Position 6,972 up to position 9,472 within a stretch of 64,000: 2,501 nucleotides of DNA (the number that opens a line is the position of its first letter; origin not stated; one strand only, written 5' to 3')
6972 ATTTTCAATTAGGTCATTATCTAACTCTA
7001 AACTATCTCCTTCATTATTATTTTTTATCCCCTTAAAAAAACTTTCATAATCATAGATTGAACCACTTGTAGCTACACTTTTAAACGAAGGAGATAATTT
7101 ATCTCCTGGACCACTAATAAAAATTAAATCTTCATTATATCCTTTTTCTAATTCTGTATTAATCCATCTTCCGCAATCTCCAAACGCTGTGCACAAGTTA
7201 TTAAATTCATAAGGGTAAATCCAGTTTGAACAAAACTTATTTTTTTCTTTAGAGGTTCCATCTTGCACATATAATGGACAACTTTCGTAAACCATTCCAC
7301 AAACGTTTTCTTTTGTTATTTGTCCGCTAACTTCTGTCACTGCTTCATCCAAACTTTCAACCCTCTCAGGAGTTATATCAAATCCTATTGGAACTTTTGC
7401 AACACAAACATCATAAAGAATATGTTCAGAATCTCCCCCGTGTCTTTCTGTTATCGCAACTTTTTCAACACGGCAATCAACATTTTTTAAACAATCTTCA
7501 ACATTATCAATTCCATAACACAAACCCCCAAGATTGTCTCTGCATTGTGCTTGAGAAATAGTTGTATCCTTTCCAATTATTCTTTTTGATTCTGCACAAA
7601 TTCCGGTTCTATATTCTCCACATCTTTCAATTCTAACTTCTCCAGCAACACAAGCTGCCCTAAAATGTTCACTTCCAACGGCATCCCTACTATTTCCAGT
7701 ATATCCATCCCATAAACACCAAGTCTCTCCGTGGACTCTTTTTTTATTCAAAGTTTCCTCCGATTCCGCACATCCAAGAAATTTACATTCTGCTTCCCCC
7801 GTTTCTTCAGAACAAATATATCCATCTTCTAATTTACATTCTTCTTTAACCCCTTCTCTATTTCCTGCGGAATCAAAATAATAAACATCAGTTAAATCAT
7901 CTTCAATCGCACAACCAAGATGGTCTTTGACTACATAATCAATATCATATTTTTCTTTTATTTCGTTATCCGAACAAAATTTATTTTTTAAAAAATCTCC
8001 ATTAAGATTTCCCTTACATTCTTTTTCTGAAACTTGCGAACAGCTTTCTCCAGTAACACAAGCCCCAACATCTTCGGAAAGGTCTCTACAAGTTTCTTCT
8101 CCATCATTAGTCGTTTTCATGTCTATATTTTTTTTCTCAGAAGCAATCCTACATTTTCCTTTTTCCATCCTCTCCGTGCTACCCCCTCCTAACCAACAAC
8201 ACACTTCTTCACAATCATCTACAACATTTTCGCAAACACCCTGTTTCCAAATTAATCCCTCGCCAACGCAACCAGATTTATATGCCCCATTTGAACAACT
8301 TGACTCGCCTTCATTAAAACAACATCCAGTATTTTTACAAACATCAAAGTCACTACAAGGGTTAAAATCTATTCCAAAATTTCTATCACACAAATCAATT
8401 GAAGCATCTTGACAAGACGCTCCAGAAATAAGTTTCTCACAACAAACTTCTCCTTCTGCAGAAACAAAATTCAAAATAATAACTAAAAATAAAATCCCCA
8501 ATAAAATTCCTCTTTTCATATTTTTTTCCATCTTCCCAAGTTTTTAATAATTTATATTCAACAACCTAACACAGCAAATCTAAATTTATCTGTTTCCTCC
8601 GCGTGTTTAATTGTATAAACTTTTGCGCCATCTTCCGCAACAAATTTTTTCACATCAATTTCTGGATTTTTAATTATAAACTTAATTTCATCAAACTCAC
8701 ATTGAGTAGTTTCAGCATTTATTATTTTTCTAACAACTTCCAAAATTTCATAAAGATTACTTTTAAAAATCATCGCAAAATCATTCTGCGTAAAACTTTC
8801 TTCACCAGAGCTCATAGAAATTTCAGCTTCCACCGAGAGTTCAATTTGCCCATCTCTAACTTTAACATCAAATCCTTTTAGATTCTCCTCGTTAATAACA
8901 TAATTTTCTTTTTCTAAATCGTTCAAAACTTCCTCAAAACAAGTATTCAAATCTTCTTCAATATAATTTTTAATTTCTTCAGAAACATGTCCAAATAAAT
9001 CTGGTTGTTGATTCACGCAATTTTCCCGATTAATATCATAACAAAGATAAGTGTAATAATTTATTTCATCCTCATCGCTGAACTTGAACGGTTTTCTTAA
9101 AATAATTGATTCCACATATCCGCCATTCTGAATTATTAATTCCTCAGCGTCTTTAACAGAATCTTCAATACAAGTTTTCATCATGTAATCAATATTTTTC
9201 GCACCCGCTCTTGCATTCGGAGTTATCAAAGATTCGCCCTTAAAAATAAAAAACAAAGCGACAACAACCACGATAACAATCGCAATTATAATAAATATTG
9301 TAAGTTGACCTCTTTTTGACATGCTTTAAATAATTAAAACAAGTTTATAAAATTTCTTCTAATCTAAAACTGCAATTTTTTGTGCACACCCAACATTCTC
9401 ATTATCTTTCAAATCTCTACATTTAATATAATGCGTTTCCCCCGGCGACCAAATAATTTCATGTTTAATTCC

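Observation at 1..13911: Tandem array of separately promoted cassettes: pilin-like (class III signal peptide) protein plus giant cysteine-rich envelope protein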

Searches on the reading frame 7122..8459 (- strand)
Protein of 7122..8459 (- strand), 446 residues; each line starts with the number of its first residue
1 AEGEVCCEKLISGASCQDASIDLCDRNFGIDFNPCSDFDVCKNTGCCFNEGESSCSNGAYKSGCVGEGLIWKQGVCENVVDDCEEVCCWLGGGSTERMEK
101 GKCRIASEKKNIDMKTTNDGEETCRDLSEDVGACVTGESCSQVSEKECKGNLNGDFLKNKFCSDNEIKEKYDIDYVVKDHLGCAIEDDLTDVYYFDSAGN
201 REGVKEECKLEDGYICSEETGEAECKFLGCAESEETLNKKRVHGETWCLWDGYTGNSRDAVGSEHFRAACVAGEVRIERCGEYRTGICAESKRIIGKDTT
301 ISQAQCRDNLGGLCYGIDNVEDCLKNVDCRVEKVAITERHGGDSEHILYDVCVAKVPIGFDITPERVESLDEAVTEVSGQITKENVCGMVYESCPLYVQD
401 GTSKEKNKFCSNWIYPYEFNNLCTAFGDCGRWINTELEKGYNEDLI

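Call 63: search_solved_structures(query=A6, max_evalue=10, show_alignments=2)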
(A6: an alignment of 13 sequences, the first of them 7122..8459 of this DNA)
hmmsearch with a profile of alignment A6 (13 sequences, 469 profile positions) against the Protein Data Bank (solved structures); distinct sequences matched with E-value up to 10: 1.
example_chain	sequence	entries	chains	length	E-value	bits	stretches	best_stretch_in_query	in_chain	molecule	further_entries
3nmv_B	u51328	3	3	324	1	11.4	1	269-323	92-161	Protein phosphatase 2C 77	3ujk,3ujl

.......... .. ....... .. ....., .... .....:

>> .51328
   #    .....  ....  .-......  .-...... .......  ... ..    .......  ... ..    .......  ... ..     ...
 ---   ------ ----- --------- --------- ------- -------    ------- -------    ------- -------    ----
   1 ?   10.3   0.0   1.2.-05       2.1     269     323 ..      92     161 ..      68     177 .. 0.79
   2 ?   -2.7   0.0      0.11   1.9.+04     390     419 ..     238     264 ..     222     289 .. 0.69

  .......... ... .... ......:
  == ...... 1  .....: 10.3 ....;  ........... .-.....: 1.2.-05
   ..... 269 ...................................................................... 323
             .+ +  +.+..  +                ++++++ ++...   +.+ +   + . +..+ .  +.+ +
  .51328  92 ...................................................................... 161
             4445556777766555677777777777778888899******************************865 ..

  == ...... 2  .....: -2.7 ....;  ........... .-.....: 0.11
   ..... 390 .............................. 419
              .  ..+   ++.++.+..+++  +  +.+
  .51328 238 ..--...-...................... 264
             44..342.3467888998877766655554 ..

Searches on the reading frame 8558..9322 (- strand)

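Call 10: search_protein_families(library=pfam, proteins=[window:8558-9322:-], max_evalue=1)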
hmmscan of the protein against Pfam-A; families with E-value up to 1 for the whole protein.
window:8558-9322:- (254 aa): 3 families
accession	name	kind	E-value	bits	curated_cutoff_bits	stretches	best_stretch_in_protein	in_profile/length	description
PF25630.1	Phycodna_minor_capsid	-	0.064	14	27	1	7-57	4-54/96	Phycodnaviridae minor capsid protein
PF19268.4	CIS_TMP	-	0.31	10.7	27.8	0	105-148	15-57/463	Contractile injection system tape measure protein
PF14221.11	DUF4330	-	0.32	11.6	27.6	1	11-55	19-64/167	Domain of unknown function (DUF4330)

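Call 11: search_protein_families(library=ncbifam, proteins=[window:8558-9322:-], max_evalue=1)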
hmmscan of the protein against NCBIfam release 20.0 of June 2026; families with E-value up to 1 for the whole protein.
window:8558-9322:- (254 aa): 5 families
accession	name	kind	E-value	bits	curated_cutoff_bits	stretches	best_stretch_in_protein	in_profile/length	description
NF011297.0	PRK14710.1-1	equivalog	0.00093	19.9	173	1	8-34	14-40/86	hypothetical protein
NF011298.0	PRK14710.1-3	equivalog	0.012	15.9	326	1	7-34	13-40/163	hypothetical protein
NF003229.0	PRK04195.1-5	equivalog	0.049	12.3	280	1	192-228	169-205/413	replication factor C large subunit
NF033861.1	sm_mem_Ecr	equivalog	0.19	11.5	33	1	9-30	6-27/46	Ecr family regulatory small membrane protein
NF002375.0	PRK01371.1-2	equivalog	0.37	11.1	137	0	117-174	72-126/137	sec-independent translocase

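Call 90: search_protein_families(library=phrogs, proteins=[window:8558-9322:-], max_evalue=0.01)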
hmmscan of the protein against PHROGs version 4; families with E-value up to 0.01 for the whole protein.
window:8558-9322:- (254 aa): 0 families
